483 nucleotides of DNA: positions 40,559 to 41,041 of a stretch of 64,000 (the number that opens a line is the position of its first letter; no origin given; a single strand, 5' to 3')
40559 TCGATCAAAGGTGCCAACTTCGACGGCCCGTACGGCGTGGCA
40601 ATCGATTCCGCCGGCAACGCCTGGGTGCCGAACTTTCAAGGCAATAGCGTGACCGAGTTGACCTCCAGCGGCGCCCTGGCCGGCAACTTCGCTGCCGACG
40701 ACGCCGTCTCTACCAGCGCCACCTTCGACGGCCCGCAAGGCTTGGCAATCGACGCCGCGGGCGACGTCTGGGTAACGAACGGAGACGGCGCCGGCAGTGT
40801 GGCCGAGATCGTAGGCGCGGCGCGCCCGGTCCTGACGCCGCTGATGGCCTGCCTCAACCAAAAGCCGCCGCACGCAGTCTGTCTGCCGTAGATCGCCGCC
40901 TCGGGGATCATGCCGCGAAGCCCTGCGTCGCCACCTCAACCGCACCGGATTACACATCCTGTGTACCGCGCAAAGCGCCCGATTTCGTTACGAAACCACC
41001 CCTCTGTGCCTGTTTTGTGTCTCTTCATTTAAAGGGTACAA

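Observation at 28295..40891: Three-member paralog family of secreted NHL beta-propeller proteins with an invariant Cys-x9-Cys C-terminal tail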

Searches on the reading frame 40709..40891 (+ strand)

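Call 60: search_protein_families(library=ncbifam, proteins=[window:40709-40891:+], max_evalue=10)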
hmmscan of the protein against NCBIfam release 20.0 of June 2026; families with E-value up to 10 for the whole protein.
window:40709-40891:+ (60 aa): 1 family
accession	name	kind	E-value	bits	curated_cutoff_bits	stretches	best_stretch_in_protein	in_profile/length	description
NF033206.1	ScyE_fam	subfamily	0.073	12.6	80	1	5-34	6-50/333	ScyD/ScyE family protein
